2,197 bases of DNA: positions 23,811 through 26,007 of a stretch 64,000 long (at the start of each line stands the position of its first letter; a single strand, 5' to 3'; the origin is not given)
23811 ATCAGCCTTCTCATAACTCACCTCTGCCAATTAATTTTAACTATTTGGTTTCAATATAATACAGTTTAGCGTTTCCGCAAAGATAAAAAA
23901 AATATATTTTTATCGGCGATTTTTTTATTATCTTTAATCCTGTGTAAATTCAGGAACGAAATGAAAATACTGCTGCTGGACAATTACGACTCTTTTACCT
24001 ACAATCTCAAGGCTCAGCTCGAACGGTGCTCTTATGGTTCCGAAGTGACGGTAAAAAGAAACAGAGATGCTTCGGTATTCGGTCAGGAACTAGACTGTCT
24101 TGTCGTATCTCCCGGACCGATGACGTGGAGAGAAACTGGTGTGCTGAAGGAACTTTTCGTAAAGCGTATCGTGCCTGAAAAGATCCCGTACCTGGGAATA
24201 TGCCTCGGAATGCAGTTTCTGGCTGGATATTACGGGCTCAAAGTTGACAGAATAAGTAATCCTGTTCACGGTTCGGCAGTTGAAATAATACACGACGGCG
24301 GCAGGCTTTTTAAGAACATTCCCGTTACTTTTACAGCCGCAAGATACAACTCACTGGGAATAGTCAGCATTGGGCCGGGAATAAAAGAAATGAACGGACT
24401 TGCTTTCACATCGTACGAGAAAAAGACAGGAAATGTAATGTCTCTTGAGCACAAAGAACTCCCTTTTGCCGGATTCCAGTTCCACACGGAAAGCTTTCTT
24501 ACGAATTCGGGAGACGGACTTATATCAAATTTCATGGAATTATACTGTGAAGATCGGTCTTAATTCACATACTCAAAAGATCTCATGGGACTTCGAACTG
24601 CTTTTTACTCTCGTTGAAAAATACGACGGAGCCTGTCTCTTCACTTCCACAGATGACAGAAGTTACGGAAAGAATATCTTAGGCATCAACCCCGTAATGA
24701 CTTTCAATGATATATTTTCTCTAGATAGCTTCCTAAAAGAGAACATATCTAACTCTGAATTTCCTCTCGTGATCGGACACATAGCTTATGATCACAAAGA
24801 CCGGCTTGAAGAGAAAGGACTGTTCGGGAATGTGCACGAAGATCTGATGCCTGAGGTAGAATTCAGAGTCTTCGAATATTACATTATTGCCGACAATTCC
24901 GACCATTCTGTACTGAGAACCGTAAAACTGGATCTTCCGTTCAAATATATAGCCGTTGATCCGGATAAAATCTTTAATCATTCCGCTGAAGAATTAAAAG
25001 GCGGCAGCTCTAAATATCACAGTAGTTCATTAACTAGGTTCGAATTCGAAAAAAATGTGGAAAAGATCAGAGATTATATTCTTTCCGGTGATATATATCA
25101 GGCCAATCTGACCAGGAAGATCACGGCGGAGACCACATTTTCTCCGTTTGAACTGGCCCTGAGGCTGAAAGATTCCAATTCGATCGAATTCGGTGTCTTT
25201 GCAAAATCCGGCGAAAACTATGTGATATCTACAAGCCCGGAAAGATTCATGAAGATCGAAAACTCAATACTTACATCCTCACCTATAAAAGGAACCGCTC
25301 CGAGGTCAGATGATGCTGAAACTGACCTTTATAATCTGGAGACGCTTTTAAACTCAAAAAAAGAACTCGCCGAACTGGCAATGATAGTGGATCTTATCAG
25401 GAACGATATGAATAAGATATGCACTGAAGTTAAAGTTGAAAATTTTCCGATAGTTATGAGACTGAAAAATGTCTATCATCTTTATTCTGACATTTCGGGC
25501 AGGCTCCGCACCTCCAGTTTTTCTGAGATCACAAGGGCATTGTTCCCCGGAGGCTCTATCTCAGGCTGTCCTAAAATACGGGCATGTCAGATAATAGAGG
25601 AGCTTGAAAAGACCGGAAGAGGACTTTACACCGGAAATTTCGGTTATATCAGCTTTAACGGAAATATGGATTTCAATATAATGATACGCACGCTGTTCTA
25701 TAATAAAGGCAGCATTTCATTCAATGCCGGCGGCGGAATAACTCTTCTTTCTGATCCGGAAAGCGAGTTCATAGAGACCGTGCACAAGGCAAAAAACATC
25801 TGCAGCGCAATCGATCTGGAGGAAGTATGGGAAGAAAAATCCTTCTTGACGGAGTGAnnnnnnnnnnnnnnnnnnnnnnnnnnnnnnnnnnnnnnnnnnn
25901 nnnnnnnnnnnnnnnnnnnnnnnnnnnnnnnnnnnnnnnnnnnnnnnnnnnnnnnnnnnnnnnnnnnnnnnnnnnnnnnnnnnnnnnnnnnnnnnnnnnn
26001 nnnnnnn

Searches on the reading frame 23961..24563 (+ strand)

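Call 69: search_protein_families(library=pfam, proteins=[window:23961-24563:+], max_evalue=0.00001)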
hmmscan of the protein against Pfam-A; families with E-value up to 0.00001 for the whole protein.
window:23961-24563:+ (200 aa): 1 family
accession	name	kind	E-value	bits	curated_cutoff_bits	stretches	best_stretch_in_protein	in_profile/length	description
PF00117.34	GATase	-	5.9e-35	121.1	22.8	1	4-192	1-187/190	Glutamine amidotransferase class-I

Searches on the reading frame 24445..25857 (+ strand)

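Call 69: search_protein_families(library=pfam, proteins=[window:24445-25857:+], max_evalue=0.00001)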
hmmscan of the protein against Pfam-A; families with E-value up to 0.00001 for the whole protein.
window:24445-25857:+ (470 aa): 1 family
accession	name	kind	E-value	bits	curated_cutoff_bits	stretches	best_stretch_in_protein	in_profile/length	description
PF00425.24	Chorismate_bind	-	7.1e-82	275.3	27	1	200-448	4-257/257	chorismate binding enzyme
